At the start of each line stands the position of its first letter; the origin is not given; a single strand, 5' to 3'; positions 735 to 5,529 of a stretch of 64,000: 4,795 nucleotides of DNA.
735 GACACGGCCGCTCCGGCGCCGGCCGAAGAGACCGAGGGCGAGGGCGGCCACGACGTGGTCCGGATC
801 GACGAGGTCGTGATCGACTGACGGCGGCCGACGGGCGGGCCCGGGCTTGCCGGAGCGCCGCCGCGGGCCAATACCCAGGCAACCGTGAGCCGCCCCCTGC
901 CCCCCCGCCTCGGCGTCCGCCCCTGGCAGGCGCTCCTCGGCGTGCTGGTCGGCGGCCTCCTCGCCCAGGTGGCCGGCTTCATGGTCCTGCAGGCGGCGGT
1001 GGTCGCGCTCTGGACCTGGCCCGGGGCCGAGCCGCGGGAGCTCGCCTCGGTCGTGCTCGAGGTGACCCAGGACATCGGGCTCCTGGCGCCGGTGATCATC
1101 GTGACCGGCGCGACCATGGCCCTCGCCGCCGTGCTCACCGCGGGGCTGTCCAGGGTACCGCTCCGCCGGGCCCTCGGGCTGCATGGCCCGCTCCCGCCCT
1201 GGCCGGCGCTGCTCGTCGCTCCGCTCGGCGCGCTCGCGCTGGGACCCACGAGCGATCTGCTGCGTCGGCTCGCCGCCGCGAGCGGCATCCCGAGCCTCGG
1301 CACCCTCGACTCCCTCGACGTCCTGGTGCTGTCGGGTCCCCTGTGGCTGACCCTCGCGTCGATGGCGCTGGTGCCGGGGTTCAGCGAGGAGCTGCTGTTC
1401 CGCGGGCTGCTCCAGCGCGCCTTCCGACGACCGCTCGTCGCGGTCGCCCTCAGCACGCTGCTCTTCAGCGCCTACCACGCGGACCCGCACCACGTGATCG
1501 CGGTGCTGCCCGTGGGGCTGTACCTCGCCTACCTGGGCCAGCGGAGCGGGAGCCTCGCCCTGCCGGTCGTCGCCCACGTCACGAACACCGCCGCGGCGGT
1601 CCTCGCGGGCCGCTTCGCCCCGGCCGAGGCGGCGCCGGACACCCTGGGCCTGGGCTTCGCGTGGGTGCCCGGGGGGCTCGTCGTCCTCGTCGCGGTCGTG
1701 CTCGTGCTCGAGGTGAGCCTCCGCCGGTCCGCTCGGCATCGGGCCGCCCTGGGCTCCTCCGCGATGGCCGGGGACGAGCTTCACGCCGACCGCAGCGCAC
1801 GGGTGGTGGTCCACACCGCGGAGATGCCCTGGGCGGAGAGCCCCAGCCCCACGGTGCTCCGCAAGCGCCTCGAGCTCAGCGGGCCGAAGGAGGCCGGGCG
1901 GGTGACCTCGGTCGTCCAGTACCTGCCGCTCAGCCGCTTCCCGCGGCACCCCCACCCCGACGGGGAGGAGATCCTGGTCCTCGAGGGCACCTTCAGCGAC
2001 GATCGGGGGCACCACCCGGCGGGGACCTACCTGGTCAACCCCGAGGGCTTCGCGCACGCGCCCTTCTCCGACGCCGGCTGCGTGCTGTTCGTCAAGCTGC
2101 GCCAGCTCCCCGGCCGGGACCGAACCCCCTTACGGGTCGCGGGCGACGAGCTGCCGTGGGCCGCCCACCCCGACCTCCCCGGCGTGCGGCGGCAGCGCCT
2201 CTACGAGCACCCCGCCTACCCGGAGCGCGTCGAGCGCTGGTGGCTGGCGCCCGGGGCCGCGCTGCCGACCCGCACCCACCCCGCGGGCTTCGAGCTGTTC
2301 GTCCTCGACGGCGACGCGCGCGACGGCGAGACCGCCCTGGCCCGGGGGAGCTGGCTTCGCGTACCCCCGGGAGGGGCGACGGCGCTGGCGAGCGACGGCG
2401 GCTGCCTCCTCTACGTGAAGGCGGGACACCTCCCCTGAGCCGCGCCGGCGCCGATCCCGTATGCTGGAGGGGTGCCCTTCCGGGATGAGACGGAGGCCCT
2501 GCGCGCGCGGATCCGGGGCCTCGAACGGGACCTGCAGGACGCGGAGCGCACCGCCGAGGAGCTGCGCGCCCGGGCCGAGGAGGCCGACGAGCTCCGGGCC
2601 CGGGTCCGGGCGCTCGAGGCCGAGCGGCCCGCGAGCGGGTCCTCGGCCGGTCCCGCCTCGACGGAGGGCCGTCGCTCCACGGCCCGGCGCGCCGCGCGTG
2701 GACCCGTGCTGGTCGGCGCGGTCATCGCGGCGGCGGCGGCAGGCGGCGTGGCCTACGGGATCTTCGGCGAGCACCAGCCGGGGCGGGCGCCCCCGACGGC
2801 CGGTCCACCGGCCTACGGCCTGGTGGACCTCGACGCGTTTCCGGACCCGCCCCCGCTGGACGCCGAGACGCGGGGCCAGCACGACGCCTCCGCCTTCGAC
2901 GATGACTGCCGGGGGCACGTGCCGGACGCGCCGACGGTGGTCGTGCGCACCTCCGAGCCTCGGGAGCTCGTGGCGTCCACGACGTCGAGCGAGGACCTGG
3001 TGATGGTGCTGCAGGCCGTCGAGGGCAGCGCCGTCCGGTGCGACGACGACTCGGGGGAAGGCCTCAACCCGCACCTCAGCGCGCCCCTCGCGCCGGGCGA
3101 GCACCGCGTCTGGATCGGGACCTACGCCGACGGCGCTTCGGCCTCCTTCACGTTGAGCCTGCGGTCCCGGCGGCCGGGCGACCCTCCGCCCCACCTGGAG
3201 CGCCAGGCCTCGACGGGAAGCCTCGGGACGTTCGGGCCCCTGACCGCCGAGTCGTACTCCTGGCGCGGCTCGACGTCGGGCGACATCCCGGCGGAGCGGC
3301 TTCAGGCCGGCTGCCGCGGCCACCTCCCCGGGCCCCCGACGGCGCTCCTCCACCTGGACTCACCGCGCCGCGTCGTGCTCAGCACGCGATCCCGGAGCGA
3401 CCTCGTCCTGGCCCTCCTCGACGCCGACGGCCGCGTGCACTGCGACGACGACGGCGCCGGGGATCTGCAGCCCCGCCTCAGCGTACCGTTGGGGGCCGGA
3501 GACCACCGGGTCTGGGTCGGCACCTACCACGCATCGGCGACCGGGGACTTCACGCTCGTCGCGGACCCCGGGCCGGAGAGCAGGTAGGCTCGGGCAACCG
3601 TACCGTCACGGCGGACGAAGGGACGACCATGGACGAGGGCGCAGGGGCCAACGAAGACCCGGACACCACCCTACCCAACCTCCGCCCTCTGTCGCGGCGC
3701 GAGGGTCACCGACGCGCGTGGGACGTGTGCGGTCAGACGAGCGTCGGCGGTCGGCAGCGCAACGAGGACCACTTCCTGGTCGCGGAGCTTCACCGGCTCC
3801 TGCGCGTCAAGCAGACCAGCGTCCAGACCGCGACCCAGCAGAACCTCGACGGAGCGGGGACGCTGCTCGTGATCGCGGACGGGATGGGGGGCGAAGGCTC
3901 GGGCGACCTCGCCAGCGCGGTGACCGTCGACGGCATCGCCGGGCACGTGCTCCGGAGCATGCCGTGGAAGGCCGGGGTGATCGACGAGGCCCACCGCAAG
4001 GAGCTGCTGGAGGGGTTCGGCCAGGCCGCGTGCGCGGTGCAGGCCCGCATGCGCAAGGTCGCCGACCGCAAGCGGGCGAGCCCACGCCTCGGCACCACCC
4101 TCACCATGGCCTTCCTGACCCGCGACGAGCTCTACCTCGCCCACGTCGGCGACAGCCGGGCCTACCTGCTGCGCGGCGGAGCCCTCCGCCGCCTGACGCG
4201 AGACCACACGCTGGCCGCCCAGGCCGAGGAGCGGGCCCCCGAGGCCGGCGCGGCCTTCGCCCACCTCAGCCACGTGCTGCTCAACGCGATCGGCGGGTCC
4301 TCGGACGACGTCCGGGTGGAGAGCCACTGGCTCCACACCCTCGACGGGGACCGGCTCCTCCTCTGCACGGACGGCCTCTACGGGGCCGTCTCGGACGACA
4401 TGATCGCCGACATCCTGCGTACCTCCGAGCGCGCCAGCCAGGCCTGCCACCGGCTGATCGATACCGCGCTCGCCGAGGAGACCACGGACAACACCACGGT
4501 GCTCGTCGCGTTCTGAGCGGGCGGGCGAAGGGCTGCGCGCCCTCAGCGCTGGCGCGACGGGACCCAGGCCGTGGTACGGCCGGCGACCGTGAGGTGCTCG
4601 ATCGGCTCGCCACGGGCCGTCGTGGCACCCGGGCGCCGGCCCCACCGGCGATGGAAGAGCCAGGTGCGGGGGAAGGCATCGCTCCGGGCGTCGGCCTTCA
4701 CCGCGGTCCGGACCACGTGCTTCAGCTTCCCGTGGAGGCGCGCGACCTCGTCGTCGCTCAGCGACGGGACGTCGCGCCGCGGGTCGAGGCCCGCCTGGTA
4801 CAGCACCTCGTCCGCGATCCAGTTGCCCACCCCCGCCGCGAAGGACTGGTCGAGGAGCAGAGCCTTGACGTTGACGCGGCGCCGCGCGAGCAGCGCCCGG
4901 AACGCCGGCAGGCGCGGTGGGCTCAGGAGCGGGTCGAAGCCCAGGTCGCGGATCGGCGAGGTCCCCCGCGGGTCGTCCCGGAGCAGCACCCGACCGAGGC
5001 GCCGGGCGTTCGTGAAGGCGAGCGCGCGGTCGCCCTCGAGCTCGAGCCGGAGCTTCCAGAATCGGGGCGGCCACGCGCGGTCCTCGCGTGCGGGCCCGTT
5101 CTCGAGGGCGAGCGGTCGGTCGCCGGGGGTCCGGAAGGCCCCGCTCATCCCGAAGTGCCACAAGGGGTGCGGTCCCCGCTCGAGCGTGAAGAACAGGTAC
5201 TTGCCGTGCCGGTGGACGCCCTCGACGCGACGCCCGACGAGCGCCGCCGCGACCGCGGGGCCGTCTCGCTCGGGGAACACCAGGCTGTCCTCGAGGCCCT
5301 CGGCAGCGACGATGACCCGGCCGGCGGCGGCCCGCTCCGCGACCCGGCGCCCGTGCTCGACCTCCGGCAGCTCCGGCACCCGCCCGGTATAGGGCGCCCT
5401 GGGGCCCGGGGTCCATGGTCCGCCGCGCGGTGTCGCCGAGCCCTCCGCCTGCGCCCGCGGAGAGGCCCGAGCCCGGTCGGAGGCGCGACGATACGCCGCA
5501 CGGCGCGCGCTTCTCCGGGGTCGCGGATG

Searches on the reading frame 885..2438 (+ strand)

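Call 21: search_protein_families(library=pfam, proteins=[window:885-2438:+])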
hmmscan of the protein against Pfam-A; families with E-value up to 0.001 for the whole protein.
window:885-2438:+ (517 aa): 4 families
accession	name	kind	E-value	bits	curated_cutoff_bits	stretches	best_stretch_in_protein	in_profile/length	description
PF12973.13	Cupin_7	-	1.8e-41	140.6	27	2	305-408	2-104/105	ChrR Cupin-like domain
PF02517.21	Rce1-like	-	1.4e-16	60.9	22.4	1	153-235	4-91/93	Type II CAAX prenyl endopeptidase Rce1-like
PF14499.12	DUF4437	-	6.8e-05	22.6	24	0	461-514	50-109/250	Domain of unknown function (DUF4437)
PF07883.17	Cupin_2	-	0.00086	19.4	27.2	0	344-370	3-29/70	Cupin domain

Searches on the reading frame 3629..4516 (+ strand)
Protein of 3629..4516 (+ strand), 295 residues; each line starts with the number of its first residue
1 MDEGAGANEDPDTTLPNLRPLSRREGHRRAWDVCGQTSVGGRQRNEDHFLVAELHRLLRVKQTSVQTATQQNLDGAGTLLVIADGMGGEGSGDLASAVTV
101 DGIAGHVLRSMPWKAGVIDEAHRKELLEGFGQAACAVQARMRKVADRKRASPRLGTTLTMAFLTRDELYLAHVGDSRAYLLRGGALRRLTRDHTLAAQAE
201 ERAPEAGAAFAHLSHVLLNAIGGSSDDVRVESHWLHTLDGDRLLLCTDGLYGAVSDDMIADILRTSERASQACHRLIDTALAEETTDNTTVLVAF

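Call 21: search_protein_families(library=pfam, proteins=[window:3629-4516:+])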
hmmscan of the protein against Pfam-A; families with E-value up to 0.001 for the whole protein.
window:3629-4516:+ (295 aa): 3 families
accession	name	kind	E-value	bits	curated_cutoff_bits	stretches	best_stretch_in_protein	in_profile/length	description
PF00481.26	PP2C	-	9.5e-17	61.9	20.3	2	136-201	82-148/255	Protein phosphatase 2C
PF13672.11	PP2C_2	-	1.4e-13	51.3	24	1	62-264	9-189/209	Protein phosphatase 2C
PF07228.17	SpoIIE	-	0.00092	19.6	25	0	223-294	106-189/192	Stage II sporulation protein E (SpoIIE)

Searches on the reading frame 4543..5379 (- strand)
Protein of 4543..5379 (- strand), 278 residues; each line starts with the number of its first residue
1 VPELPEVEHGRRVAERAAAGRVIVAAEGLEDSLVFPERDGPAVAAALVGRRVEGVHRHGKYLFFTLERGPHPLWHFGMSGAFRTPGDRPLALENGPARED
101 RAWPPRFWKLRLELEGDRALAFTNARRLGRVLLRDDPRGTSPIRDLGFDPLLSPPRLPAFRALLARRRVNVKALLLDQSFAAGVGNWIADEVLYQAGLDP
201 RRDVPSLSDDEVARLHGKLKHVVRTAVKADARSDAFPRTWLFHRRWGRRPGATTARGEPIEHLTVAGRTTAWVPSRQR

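Call 21: search_protein_families(library=pfam, proteins=[window:4543-5379:-])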
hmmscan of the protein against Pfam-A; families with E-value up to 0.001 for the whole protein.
window:4543-5379:- (278 aa): 3 families
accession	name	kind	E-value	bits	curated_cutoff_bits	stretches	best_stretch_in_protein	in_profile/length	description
PF01149.29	Fapy_DNA_glyco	-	4.3e-29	102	25.5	1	1-131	1-117/117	Formamidopyrimidine-DNA glycosylase N-terminal domain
PF06831.19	H2TH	-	8.9e-21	74.1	34.7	1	146-233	1-88/93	Formamidopyrimidine-DNA glycosylase H2TH domain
PF21218.2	Fpg-like_C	-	2.1e-05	24.5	27.1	1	240-274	1-34/34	Formamidopyrimidine-DNA glycosylase-like, C-terminal domain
